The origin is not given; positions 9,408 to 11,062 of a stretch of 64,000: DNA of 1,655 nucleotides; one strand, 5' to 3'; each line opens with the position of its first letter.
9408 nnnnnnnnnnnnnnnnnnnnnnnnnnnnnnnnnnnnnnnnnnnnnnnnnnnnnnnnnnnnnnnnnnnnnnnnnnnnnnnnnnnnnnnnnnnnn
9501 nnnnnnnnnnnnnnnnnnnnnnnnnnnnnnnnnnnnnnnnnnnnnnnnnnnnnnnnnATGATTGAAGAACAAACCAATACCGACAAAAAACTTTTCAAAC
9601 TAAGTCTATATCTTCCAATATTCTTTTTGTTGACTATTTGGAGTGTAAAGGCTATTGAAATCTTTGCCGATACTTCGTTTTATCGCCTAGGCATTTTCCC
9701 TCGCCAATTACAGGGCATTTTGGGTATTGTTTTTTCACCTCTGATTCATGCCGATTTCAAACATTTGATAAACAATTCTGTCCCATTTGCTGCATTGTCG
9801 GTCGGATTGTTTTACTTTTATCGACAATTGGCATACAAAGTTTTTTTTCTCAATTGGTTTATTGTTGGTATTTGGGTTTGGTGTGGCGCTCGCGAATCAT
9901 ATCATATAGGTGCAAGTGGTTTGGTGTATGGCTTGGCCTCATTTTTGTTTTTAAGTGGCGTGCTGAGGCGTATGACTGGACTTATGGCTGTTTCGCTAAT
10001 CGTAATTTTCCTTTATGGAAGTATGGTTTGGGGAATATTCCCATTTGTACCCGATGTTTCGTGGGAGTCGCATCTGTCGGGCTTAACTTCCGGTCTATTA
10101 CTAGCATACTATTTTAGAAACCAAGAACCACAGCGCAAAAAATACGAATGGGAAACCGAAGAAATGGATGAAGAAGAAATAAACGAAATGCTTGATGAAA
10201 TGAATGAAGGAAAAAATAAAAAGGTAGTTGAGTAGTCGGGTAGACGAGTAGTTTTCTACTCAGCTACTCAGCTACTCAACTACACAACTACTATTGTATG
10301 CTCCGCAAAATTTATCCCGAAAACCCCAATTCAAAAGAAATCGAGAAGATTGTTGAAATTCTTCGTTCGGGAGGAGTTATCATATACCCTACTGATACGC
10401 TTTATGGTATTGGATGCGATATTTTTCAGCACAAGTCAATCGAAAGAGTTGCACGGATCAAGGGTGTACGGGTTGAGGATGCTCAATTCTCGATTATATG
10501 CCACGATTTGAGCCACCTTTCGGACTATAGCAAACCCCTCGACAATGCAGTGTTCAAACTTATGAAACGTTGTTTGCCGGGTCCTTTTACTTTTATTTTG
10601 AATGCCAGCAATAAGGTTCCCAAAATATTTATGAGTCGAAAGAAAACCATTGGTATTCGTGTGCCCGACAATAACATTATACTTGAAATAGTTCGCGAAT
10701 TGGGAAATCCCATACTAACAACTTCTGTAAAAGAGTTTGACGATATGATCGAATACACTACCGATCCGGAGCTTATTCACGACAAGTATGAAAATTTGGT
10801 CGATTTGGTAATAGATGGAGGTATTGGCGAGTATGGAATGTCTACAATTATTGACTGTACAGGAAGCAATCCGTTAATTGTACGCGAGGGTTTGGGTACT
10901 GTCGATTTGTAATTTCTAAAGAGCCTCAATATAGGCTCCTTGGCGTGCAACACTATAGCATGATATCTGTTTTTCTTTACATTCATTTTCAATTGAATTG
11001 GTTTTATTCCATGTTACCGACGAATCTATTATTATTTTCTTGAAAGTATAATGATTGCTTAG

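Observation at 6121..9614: Segmental duplication bracketing a 2-kb insert: ilvC terminator through rhomboid 5' end is present twice as direct repeats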

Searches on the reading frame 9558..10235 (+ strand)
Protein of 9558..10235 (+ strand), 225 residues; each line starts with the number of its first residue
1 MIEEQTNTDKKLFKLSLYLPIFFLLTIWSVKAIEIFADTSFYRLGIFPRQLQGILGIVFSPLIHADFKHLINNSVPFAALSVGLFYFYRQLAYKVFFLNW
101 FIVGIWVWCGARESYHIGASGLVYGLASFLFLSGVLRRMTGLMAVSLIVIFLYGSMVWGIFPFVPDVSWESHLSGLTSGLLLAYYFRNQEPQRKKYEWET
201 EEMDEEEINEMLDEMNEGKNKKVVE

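Call 5: search_protein_families(library=pfam, proteins=[window:9558-10235:+], max_evalue=0.01)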
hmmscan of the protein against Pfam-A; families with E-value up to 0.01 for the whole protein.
window:9558-10235:+ (225 aa): 1 family
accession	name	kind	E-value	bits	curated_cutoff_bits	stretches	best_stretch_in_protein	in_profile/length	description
PF01694.28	Rhomboid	-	9.5e-13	49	22.6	1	56-187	6-141/143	Rhomboid domain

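Call 8: find_encoding_contigs(protein=window:9558-10235:+, flank=10000, max_places=10)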
Protein window:9558-10235:+ (225 aa): 4 contigs read that carry it; 2 places shown.
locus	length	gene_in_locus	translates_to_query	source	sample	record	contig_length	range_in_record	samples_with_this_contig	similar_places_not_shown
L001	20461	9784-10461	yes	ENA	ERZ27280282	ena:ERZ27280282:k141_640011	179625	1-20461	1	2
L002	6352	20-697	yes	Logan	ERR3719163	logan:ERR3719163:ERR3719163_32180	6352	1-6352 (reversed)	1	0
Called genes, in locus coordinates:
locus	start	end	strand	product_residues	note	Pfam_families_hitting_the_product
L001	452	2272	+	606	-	PF00920:ILVD_EDD_N, PF24877:ILV_EDD_C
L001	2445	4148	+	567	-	PF02776:TPP_enzyme_N, PF00205:TPP_enzyme_M, PF02775:TPP_enzyme_C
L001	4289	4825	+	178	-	PF01842:ACT (weak), PF22629:ACT_AHAS_ss, PF13710:ACT_5 (weak), PF10369:ALS_ss_C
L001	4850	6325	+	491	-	PF07991:KARI_N, PF01450:KARI_C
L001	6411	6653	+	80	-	PF04255:DUF433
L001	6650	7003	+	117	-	PF18480:DUF5615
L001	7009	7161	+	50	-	-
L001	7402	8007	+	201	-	-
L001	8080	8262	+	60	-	PF20482:DUF6722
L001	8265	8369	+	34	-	-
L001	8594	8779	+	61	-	-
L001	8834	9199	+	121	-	-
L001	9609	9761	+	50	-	-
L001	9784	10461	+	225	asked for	PF01694:Rhomboid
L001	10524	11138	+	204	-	PF01300:Sua5_yciO_yrdC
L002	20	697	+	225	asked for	PF01694:Rhomboid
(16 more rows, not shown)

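Call 12: find_related_loci(query=window:9558-10235:+, collection=genome_contigs, flank=10000)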
Query window:9558-10235:+ (225 aa) in genome_contigs; peptide patterns used: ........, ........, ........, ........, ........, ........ (x = any residue, [..] = any of these).
131 stretches matched a pattern; 20 encode a relative of the query (tblastn E <= 1e-3); 20 distinct loci.
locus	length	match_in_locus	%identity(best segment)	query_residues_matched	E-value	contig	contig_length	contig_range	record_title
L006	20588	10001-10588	55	3-198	1e-68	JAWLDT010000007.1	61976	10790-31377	MAG: Bacteroidales bacterium isolate 20BLK6-1.bin.134 NODE_302_length_61976_cov_19.716599, whole genome shotgun sequence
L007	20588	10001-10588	55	3-198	3e-68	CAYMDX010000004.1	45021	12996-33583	MAG TPA_asm: uncultured Bacteroidales bacterium isolate binchicken_co32_75 genome assembly, contig: NODE_855_length_4502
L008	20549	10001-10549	54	7-189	3e-63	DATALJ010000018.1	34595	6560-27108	MAG TPA_asm: Bacteroidales bacterium isolate SMAG_U6961 k141_264571, whole genome shotgun sequence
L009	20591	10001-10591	47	20-216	7e-60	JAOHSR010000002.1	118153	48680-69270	Flavobacteriales bacterium isolate AH-229-A09 AH-229-A09_NODE_2, whole genome shotgun sequence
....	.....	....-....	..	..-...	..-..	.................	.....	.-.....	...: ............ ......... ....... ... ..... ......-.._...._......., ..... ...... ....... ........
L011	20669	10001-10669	43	9-220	3e-56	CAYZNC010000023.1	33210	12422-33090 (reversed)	MAG TPA_asm: uncultured Bacteroidales bacterium isolate binchicken_co50_368 genome assembly, contig: NODE_1338_length_33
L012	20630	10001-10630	44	3-217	1e-54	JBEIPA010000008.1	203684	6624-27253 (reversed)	MAG: Flavobacteriales bacterium isolate Sample-106-S6-bin-32 Sample_106_S6-bin_32-k141_995895, whole genome shotgun sequ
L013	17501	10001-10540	49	9-189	7e-55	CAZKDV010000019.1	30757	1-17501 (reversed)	MAG TPA_asm: uncultured Bacteroidales bacterium isolate binchicken_co39_309 genome assembly, contig: NODE_3542_length_30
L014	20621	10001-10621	45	1-205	1e-54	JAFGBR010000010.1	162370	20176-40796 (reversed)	MAG: Marinilabiliaceae bacterium isolate Zod_Metabat.1042 k87_1349815, whole genome shotgun sequence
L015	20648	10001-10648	44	6-225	4e-53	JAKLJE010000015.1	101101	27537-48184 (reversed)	MAG: Bacteroidia bacterium isolate MAG.246 MAG.246-NODE_15_length_101101_cov_5.380622, whole genome shotgun sequence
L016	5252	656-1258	46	1-198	6e-53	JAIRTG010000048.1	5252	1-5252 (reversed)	MAG: Prevotellaceae bacterium isolate Ct408_bin72 k119_1795307, whole genome shotgun sequence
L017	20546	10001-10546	47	9-190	4e-51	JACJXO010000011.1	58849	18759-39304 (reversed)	MAG: Chitinophagales bacterium isolate HK-STAS-BACT-14 HK-STAS-BACT-14_11, whole genome shotgun sequence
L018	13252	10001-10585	46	20-214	1e-49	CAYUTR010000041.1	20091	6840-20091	MAG TPA_asm: uncultured Chryseobacterium sp. isolate SRP136066_co1_95 genome assembly, contig: NODE_2563_length_20091_co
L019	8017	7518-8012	52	10-173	7e-49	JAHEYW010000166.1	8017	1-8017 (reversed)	MAG: Bacteroidales bacterium isolate nzgw137 NODE_25818_length_8018_cov_3.768013, whole genome shotgun sequence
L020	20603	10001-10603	43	3-198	1e-48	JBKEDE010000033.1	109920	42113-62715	MAG: Flavobacteriales bacterium isolate VLC_028 c_000002070948, whole genome shotgun sequence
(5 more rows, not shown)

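Call 26: search_protein_families(library=ncbifam, proteins=[window:9558-10235:+], max_evalue=0.1)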
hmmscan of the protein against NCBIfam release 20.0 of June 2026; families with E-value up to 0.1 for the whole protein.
window:9558-10235:+ (225 aa): 3 families
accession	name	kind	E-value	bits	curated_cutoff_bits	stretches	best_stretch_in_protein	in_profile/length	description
TIGR03902.1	rhom_GG_sort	equivalog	4.5e-06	26.7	84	1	61-183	23-153/154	rhombosortase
TIGR04239.1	rhombo_GlpG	equivalog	1.5e-05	24.9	250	1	52-185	133-267/271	rhomboid family intramembrane serine protease GlpG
NF008155.0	PRK10907.1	equivalog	0.075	12.4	335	0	106-188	187-270/276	rhomboid family intramembrane serine protease GlpG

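Call 55: find_homologous_proteins(query=window:9558-10235:+, max_evalue=1e-30)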
Query window:9558-10235:+ (225 aa): 7544 proteins with E <= 1e-30 among 8000 candidates; the best 120 are listed.
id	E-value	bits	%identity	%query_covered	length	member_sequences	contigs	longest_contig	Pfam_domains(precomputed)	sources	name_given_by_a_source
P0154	1.2e-146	504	100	100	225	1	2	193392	PF01694.29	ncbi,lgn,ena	-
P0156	1.4e-116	406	77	99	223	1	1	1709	PF01694.29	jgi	-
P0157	1.3e-88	315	63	96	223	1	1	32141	PF01694.29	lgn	-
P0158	2.2e-86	307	60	100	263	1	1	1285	PF01694.29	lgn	-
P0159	8.7e-86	305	61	96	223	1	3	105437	PF01694.29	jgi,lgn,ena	-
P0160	1.6e-85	304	63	94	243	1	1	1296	PF01694.29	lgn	-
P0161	2.2e-85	304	60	97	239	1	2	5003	PF01694.29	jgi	jgi:membrane associated rhomboid family serine protease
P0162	1.5e-84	301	61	94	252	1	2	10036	PF01694.29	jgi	jgi:membrane associated rhomboid family serine protease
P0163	1.9e-84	301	61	86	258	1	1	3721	PF01694.29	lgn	-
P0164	2.3e-84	301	59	95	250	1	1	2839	PF01694.29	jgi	jgi:membrane associated rhomboid family serine protease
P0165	2.5e-84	301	63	95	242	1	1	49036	PF01694.29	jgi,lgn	jgi:membrane associated rhomboid family serine protease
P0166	4.7e-84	300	60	95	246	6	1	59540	PF01694.29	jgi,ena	-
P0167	1.6e-83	298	58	99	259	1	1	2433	PF01694.29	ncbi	-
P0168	1.2e-82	295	60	96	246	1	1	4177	PF01694.29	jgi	jgi:membrane associated rhomboid family serine protease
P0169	1.6e-82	295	59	95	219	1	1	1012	PF01694.29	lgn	-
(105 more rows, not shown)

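Call 56: find_encoding_contigs(protein=P0156, flank=6000, max_places=3)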
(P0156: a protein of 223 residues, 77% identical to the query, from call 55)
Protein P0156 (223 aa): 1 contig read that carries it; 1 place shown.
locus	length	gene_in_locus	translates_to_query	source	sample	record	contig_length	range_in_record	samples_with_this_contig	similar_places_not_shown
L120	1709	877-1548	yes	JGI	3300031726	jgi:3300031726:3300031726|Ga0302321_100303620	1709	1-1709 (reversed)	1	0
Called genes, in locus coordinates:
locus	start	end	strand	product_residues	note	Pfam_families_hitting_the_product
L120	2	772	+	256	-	?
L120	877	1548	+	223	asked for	PF01694:Rhomboid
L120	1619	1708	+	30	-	?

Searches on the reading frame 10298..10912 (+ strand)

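Call 5: search_protein_families(library=pfam, proteins=[window:10298-10912:+], max_evalue=0.01)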
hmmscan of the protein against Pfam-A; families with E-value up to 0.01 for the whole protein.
window:10298-10912:+ (204 aa): 1 family
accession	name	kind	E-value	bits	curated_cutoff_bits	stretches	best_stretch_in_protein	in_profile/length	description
PF01300.24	Sua5_yciO_yrdC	-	2.2e-49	167.8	25.1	1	20-198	1-178/178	Telomere recombination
